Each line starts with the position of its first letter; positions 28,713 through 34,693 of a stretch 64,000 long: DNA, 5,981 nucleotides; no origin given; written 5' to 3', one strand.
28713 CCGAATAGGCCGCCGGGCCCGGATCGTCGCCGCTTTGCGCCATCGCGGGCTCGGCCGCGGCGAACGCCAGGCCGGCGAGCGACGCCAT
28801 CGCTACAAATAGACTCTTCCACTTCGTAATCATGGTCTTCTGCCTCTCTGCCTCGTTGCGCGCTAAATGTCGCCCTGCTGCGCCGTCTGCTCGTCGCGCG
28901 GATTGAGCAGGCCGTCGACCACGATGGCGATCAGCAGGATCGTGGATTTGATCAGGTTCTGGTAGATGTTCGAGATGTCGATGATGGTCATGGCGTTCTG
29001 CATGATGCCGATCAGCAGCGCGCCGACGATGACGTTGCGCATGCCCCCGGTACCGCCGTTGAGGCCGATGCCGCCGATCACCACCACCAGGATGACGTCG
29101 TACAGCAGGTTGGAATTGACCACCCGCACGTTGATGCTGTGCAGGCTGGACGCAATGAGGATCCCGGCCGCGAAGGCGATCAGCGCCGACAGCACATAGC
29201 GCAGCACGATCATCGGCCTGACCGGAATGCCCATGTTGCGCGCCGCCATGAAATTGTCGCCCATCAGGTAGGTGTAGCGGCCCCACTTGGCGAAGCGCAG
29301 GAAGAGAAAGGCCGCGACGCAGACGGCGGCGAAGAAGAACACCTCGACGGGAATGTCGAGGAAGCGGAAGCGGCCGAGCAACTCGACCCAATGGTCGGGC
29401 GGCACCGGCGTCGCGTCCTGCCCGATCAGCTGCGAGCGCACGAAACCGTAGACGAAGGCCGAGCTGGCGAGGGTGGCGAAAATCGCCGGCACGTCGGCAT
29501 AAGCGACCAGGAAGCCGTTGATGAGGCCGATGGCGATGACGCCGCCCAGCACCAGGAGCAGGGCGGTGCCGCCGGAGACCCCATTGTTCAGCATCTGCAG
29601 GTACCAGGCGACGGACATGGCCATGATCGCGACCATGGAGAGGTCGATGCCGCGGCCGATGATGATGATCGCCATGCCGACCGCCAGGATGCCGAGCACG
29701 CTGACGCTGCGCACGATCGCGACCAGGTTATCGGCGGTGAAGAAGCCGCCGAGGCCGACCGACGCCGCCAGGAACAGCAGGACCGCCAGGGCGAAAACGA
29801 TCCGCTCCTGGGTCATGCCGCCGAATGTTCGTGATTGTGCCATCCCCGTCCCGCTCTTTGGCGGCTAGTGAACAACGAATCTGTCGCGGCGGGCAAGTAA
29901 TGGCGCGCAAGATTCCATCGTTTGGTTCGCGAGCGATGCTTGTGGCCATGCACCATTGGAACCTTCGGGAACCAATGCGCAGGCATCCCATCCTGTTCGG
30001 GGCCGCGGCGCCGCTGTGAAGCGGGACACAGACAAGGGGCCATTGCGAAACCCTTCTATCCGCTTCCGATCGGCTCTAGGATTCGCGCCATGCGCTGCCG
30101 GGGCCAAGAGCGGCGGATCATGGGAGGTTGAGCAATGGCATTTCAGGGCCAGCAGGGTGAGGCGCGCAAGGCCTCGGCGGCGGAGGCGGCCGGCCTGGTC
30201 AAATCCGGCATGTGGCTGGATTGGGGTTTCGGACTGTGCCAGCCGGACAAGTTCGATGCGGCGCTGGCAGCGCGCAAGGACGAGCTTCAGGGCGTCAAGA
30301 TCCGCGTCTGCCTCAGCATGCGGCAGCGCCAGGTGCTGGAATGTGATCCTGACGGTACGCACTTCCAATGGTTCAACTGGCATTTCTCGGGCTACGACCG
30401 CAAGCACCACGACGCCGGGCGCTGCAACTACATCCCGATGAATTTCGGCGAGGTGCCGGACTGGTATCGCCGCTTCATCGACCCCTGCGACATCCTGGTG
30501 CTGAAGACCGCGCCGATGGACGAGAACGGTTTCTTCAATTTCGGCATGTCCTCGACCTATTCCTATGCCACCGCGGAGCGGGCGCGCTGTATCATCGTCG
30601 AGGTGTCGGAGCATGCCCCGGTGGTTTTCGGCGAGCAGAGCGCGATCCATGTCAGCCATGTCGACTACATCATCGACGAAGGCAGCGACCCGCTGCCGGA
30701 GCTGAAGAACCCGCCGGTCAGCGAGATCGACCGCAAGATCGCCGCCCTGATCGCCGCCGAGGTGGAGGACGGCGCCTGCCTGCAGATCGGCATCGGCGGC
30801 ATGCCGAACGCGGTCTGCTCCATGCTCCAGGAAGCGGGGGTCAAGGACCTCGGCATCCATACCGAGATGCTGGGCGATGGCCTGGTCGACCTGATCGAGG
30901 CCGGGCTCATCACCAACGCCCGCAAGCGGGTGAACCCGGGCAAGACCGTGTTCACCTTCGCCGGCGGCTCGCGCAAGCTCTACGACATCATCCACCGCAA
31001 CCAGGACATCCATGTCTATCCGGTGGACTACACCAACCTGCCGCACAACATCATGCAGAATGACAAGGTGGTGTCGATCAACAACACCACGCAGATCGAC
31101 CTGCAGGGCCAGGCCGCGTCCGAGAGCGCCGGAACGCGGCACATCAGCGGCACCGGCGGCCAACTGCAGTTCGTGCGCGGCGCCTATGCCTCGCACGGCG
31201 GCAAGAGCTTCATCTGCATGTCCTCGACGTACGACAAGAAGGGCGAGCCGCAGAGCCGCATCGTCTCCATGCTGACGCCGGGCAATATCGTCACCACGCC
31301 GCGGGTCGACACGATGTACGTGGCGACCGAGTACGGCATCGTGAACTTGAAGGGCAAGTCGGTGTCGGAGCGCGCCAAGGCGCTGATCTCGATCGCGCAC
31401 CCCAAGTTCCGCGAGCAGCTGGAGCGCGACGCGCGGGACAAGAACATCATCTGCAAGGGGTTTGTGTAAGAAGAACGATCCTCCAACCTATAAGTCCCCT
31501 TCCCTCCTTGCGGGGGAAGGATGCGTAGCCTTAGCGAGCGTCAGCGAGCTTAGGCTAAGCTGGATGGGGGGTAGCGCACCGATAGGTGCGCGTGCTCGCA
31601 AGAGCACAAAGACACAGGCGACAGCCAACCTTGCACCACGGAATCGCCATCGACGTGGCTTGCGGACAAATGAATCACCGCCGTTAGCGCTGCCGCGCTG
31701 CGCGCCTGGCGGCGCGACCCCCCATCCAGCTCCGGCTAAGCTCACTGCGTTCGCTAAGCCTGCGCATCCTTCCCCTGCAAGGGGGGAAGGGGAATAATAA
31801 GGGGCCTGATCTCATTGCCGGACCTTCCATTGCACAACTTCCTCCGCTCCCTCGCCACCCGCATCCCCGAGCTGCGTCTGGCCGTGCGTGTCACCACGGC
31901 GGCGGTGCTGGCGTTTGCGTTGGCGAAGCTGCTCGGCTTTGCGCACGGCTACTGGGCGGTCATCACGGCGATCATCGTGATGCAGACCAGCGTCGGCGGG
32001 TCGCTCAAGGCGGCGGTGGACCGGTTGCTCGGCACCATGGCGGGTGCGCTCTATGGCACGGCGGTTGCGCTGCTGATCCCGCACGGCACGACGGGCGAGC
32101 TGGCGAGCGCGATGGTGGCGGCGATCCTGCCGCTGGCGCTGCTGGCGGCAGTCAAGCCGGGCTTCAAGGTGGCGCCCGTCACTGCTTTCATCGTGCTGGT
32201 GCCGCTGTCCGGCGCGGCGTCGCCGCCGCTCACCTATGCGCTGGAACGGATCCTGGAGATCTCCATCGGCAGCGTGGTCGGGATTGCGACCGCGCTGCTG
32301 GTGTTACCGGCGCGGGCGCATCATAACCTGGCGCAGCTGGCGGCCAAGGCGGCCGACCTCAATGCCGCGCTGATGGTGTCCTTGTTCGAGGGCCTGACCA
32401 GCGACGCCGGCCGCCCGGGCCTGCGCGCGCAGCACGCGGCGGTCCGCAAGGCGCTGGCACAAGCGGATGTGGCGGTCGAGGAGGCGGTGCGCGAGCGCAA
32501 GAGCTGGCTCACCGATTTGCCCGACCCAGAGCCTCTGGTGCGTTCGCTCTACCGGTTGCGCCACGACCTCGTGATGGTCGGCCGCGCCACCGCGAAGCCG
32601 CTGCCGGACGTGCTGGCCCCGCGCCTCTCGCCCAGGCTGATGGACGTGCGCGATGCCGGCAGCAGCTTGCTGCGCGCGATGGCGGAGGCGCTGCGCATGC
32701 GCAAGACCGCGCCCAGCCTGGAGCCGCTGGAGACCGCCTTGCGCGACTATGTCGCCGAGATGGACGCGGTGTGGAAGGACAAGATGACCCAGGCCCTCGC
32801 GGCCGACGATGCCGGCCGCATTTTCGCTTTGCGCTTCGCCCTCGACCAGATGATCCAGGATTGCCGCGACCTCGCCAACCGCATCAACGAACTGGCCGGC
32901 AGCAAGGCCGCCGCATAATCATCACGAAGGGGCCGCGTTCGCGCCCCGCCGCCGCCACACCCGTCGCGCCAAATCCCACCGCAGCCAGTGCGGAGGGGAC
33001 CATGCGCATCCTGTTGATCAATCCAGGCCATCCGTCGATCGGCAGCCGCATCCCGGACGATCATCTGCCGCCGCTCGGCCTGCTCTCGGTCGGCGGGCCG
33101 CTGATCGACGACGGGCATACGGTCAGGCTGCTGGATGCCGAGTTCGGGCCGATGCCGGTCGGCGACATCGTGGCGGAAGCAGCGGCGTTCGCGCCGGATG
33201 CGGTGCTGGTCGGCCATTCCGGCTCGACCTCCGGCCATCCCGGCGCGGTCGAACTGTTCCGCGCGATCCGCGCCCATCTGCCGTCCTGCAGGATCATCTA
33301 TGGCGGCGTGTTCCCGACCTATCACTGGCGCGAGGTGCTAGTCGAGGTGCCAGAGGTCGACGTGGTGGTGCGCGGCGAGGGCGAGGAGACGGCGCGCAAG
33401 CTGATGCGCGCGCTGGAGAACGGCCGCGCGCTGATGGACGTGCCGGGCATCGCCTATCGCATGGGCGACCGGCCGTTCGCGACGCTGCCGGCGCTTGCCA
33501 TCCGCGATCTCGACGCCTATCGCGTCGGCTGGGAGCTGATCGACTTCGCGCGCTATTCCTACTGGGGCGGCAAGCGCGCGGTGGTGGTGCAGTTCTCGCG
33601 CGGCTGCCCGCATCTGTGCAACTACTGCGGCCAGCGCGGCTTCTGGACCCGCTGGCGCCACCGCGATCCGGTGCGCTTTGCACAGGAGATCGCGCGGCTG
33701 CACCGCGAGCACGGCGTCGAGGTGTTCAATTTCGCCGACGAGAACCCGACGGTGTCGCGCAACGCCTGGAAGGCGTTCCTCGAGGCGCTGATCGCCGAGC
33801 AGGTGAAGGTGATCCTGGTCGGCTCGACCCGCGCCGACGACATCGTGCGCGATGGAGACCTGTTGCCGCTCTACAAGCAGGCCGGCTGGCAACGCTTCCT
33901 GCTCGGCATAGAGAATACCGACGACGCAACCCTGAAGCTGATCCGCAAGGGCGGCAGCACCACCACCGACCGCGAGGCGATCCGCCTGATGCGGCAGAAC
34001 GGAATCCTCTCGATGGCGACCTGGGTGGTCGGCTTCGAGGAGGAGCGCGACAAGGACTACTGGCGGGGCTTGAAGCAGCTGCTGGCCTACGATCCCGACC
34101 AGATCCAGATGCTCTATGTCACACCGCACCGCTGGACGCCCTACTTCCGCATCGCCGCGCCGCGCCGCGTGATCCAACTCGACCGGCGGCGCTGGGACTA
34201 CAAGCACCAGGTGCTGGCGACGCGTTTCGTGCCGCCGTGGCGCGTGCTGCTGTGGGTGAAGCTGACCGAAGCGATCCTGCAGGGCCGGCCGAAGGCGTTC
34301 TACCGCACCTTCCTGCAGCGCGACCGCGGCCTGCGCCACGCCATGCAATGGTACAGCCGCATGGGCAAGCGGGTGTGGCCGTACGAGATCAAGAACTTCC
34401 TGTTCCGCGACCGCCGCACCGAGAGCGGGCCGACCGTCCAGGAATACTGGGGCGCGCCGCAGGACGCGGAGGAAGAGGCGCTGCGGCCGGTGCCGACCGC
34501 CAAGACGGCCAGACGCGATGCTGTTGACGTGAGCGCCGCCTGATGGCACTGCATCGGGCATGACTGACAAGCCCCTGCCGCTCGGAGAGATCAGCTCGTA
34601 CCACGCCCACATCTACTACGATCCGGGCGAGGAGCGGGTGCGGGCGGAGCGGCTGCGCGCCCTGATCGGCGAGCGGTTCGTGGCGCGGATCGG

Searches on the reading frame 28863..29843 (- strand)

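Call 20: search_protein_families(library=pfam, proteins=[window:28863-29843:-])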
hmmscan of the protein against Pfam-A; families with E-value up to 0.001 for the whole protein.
window:28863-29843:- (326 aa): 1 family
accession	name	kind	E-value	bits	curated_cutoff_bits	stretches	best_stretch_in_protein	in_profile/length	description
PF02653.21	BPD_transp_2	-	2.7e-29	102.6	26.8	1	40-306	2-268/269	Branched-chain amino acid transport system / permease component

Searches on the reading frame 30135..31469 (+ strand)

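Call 20: search_protein_families(library=pfam, proteins=[window:30135-31469:+])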
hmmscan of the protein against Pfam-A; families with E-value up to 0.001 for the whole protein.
window:30135-31469:+ (444 aa): 2 families
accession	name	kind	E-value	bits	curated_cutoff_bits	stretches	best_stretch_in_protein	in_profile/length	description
PF13336.12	AcetylCoA_hyd_C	-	3.3e-62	209.4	23.7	1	278-433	1-154/154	Acetyl-CoA hydrolase/transferase C-terminal domain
PF02550.21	AcetylCoA_hydro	-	2e-22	80.6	24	1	12-182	9-189/198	Acetyl-CoA hydrolase/transferase N-terminal domain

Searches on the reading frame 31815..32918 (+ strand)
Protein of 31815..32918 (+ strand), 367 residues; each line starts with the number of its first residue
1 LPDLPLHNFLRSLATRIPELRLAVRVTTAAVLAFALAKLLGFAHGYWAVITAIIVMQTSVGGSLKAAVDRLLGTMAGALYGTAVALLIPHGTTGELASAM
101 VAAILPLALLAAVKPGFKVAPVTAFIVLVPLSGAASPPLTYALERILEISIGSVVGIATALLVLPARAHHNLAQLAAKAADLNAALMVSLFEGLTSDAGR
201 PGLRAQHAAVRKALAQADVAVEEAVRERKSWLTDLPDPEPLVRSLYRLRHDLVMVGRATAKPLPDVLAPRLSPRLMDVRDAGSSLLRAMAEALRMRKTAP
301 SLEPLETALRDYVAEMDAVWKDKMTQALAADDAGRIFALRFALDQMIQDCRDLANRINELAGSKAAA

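Call 20: search_protein_families(library=pfam, proteins=[window:31815-32918:+])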
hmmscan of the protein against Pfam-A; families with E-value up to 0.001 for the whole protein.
window:31815-32918:+ (367 aa): 4 families
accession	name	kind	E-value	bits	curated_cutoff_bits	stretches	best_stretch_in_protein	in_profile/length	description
PF13515.12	FUSC_2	-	4.2e-21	75.8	25.6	1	32-158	1-125/126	Fusaric acid resistance protein-like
PF04632.18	FUSC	-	1.5e-17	64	30.9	1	21-363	3-329/660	Fusaric acid resistance protein family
PF06081.17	ArAE_1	-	7.4e-08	33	22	1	25-157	9-135/141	Aromatic acid exporter family member 1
PF11744.14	ALMT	-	6.7e-07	29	20.6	1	29-178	24-183/471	Aluminium activated malate transporter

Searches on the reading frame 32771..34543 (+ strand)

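Call 20: search_protein_families(library=pfam, proteins=[window:32771-34543:+])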
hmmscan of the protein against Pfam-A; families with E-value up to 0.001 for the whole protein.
window:32771-34543:+ (590 aa): 2 families
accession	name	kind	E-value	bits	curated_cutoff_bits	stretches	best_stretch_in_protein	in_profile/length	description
PF02310.24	B12-binding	-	7.9e-20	71.3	32.1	1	99-210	12-119/121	B12 binding domain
PF04055.27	Radical_SAM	-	5e-18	66.3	29.5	1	274-429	2-158/166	Radical SAM superfamily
